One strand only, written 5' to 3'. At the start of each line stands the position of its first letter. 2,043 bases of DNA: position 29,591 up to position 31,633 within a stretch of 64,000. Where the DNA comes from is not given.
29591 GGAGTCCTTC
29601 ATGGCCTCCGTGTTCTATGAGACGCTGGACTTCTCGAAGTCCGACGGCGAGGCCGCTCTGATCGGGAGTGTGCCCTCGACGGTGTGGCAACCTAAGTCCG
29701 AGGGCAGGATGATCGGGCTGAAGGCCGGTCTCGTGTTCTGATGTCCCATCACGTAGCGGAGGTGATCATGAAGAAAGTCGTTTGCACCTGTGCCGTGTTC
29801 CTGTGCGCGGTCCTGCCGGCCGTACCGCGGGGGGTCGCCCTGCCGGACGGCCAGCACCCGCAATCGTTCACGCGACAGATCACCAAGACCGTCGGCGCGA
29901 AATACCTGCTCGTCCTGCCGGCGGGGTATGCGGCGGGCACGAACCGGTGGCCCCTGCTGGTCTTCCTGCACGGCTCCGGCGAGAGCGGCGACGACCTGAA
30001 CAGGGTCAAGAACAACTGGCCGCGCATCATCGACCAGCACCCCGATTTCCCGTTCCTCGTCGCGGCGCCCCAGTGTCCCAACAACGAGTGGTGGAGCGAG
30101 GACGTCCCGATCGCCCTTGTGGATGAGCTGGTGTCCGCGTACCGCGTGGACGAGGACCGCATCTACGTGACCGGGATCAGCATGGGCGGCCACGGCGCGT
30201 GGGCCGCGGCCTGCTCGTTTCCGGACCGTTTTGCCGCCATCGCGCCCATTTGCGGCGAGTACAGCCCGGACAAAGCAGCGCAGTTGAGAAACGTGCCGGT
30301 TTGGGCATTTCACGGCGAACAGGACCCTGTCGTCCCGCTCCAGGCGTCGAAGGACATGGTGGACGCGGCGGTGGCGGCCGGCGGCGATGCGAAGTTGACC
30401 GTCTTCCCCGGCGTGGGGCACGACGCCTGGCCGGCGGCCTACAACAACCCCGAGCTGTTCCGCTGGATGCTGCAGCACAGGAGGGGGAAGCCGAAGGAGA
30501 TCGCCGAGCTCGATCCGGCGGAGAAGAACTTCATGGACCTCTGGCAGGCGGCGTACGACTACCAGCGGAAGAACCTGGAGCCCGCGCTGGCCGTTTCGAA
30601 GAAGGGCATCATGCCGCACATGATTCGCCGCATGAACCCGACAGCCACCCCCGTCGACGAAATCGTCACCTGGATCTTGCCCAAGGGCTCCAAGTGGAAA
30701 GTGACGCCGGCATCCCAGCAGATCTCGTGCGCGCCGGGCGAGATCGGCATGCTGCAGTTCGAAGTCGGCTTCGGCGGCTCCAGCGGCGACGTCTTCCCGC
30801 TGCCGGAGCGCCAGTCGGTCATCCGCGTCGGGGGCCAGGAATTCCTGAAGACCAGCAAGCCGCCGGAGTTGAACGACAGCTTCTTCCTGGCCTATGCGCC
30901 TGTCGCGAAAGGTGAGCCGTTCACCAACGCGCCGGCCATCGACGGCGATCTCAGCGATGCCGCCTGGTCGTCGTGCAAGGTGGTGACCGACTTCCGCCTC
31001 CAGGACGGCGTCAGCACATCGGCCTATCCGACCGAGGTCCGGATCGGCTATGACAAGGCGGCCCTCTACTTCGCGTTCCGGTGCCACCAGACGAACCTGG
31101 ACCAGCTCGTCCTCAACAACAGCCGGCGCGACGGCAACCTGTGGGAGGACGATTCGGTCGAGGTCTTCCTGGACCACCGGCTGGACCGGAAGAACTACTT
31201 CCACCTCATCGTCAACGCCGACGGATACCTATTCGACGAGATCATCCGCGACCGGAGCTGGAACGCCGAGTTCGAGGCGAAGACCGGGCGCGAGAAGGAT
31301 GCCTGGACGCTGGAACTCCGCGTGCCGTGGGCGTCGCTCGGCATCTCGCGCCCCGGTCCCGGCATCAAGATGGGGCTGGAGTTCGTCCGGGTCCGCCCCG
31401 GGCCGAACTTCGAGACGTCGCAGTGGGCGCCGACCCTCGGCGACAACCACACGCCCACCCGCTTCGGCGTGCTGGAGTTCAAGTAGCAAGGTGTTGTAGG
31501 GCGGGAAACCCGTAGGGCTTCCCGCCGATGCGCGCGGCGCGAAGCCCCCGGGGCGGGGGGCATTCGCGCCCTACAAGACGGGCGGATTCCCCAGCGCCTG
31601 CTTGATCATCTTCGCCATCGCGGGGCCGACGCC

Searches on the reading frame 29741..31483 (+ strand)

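Call 35: search_protein_families(library=pfam, proteins=[window:29741-31483:+], max_evalue=0.001)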
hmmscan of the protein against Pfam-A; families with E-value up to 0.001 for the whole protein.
window:29741-31483:+ (581 aa): 10 families
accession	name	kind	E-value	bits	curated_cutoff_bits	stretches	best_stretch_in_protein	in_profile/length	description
PF06452.16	CBM9_1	-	9.6e-15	55.4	23.4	1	400-579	1-181/185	Carbohydrate family 9 binding domain-like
PF00326.27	Peptidase_S9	-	2.1e-11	44.2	22.6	2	124-170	49-95/213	Prolyl oligopeptidase family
PF01738.24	DLH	-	1.8e-10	41.2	21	1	126-227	84-186/217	Dienelactone hydrolase family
PF02230.22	Abhydrolase_2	-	6.5e-10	39.7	23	1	125-231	92-203/217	Phospholipase/Carboxylesterase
PF00756.26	Esterase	-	1.7e-08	35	22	1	104-228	80-193/251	Putative esterase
PF12146.15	Hydrolase_4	-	1.3e-07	31.7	27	1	179-228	186-233/239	Serine aminopeptidase, S33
PF20434.5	BD-FAE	-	1.6e-06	28.3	26.8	0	127-158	77-108/215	BD-FAE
PF00561.26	Abhydrolase_1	-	2.7e-06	27.7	25.8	0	139-176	69-103/245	alpha/beta hydrolase fold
PF10503.15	Esterase_PHB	-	1.4e-05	24.9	23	0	124-205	82-163/219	Esterase PHB depolymerase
PF12697.13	Abhydrolase_6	-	0.00038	21.6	26.3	0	163-231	143-206/217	Alpha/beta hydrolase family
